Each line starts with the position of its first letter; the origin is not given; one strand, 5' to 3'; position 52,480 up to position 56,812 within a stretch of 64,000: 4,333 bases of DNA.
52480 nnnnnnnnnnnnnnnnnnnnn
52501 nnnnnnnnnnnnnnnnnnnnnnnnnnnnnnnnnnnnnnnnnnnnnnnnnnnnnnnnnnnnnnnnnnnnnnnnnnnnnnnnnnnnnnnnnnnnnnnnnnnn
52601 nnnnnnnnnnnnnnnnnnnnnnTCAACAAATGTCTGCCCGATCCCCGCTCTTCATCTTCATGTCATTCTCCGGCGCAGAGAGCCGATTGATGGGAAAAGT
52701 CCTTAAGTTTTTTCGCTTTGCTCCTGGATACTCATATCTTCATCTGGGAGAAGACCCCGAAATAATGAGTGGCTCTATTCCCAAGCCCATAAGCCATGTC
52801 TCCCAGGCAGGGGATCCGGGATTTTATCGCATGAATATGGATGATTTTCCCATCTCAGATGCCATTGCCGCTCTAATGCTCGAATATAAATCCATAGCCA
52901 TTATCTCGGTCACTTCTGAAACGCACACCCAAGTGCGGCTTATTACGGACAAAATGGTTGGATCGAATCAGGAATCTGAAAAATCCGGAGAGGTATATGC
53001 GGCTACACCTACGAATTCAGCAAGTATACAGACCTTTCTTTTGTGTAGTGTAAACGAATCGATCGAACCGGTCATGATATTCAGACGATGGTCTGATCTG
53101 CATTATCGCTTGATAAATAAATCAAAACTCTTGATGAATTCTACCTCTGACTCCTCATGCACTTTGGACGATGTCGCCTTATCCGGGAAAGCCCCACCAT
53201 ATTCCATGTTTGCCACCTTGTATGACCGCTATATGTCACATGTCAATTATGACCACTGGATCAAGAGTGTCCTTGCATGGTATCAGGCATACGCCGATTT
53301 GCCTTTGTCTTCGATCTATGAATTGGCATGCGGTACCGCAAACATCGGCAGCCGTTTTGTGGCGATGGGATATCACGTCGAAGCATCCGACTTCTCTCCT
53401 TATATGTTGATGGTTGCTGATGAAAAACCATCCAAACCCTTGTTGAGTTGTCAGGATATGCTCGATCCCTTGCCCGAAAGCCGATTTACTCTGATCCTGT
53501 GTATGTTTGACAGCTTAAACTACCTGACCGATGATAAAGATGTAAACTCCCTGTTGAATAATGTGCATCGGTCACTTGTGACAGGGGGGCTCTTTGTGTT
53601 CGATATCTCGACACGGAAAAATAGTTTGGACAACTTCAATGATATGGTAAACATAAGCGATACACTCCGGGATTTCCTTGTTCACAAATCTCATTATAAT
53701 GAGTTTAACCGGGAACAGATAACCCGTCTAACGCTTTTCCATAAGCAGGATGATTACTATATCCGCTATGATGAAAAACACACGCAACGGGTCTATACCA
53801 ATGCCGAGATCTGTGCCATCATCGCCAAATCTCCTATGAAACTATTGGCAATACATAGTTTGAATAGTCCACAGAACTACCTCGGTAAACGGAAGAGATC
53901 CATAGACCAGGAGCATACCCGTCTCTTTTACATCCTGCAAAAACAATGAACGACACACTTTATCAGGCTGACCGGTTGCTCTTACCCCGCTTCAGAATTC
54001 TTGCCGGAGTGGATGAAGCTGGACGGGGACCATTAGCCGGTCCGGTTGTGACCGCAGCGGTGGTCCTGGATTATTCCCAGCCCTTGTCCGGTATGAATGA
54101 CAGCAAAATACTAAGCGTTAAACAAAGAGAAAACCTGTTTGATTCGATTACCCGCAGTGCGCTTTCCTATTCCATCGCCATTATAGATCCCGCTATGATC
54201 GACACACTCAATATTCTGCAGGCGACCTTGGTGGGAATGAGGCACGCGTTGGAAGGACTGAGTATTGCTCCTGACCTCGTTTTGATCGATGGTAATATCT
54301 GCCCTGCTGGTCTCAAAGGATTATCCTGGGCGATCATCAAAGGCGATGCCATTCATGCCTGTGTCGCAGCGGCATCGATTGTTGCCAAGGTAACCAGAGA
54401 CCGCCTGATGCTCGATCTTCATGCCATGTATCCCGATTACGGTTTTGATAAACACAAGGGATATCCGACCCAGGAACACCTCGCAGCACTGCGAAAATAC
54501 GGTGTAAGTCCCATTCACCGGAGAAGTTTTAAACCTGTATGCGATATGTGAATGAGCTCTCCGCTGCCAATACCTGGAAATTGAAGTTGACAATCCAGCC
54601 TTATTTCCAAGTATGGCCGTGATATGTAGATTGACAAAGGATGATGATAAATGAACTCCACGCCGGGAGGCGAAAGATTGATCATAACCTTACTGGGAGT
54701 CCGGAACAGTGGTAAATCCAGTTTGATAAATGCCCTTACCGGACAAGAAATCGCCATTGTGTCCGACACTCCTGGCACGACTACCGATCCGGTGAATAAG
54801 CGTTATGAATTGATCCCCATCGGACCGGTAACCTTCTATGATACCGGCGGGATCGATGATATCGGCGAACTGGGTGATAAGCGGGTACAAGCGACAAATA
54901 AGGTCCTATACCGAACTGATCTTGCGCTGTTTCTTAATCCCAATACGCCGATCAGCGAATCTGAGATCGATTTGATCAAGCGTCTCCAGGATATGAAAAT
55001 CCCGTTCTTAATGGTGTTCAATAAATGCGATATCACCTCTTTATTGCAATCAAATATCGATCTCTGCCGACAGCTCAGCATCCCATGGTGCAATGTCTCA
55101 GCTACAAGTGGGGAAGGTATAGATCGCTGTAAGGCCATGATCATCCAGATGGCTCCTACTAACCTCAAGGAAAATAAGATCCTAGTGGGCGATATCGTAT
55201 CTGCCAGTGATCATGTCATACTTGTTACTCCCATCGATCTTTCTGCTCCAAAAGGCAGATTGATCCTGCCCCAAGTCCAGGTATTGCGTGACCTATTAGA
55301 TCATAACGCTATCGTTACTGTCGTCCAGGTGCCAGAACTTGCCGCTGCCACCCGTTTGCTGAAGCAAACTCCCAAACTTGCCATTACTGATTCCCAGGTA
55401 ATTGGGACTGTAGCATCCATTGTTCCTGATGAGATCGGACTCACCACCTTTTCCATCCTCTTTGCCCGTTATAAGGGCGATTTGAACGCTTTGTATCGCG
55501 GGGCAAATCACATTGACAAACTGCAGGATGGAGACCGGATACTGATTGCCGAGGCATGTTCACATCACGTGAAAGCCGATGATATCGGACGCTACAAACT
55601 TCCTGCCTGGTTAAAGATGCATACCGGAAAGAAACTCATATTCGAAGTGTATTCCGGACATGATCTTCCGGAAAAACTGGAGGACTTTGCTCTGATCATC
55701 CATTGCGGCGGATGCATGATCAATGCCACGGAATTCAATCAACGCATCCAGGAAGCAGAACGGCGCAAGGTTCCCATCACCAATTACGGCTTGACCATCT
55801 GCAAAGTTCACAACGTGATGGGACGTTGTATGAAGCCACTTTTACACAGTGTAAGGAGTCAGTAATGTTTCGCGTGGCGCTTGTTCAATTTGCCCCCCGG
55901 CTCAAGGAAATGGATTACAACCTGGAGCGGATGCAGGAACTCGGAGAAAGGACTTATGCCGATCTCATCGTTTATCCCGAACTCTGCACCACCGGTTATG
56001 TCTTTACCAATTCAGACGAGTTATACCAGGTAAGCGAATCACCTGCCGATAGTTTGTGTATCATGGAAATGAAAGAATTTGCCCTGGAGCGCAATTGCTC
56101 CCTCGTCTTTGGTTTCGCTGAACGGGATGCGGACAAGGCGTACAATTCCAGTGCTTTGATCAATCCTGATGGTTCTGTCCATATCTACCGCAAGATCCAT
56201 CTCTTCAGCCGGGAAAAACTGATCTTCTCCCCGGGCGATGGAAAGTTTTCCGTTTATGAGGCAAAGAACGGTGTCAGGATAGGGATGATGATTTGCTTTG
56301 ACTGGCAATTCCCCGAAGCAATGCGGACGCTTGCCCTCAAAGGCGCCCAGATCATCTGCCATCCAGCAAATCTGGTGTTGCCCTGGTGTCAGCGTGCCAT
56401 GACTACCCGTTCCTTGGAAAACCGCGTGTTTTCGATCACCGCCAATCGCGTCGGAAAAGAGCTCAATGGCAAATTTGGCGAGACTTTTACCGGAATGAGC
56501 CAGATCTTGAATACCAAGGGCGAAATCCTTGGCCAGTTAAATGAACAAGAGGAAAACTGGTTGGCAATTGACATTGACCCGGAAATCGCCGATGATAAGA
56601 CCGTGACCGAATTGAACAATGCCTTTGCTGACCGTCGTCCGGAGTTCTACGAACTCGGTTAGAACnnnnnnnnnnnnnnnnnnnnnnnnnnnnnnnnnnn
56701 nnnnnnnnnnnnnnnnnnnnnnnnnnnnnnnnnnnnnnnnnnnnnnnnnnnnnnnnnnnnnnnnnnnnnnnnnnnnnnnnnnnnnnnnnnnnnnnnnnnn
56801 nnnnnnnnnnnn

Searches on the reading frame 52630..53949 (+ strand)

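Call 90: search_protein_families(library=pfam, proteins=[window:52630-53949:+], max_evalue=0.00001)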
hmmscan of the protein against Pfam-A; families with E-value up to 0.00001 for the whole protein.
window:52630-53949:+ (439 aa): 2 families
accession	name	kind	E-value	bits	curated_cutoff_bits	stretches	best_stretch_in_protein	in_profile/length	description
PF13649.12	Methyltransf_25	-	1.1e-09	39.3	27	1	229-320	1-97/97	Methyltransferase domain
PF08241.18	Methyltransf_11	-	2.9e-08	34.7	21.2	1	231-324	2-95/95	Methyltransferase domain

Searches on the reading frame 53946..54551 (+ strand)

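Call 90: search_protein_families(library=pfam, proteins=[window:53946-54551:+], max_evalue=0.00001)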
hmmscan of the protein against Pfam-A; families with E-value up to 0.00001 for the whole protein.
window:53946-54551:+ (201 aa): 1 family
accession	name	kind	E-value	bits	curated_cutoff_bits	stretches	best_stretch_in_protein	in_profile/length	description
PF01351.25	RNase_HII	-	1.8e-42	145.9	25.8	1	20-197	1-198/199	Ribonuclease HII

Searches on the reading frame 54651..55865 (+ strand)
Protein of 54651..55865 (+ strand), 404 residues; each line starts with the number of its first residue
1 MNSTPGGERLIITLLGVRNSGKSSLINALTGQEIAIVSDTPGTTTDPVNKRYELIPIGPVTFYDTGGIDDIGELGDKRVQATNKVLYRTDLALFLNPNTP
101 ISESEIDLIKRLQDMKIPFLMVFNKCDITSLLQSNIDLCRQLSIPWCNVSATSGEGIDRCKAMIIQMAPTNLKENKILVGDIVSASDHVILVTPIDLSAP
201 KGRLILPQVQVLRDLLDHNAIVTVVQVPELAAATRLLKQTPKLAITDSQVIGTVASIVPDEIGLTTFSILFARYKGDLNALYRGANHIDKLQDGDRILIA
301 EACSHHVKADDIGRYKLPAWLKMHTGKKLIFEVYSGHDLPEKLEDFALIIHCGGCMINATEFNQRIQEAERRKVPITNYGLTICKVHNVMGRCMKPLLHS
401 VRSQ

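Call 90: search_protein_families(library=pfam, proteins=[window:54651-55865:+], max_evalue=0.00001)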
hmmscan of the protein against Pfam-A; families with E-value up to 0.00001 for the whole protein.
window:54651-55865:+ (404 aa): 5 families
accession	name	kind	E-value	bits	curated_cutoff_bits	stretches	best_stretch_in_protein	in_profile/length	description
PF18133.7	HydF_tetramer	-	2.6e-44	150.3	22.6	1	281-396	3-118/118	Hydrogen maturase F tetramerization domain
PF18128.7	HydF_dimer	-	6.9e-38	129.2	23.4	1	178-276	1-99/99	Hydrogen maturase F dimerization domain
PF01926.29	MMR_HSR1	-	2.2e-19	70.1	21.9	1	12-125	2-113/113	50S ribosome-binding GTPase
PF02421.24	FeoB_N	-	3.2e-11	43.4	27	1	12-162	3-154/156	Ferrous iron transport protein B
PF00350.29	Dynamin_N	-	6.1e-08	33.3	27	0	12-44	1-33/168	Dynamin family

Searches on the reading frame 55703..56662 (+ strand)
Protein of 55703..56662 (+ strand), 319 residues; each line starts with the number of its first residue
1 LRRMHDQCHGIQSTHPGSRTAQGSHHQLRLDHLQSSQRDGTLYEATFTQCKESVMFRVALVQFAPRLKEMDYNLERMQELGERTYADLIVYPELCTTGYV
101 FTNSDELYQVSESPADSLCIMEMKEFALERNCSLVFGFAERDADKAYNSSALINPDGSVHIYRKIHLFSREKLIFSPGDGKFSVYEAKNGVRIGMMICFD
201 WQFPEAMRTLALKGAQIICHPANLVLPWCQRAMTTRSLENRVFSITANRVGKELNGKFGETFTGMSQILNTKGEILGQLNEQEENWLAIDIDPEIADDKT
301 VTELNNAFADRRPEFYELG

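Call 90: search_protein_families(library=pfam, proteins=[window:55703-56662:+], max_evalue=0.00001)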
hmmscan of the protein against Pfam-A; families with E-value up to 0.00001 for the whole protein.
window:55703-56662:+ (319 aa): 1 family
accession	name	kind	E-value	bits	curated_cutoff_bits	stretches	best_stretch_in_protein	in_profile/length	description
PF00795.27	CN_hydrolase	-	1.4e-43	149.6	23.2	1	57-294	1-249/256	Carbon-nitrogen hydrolase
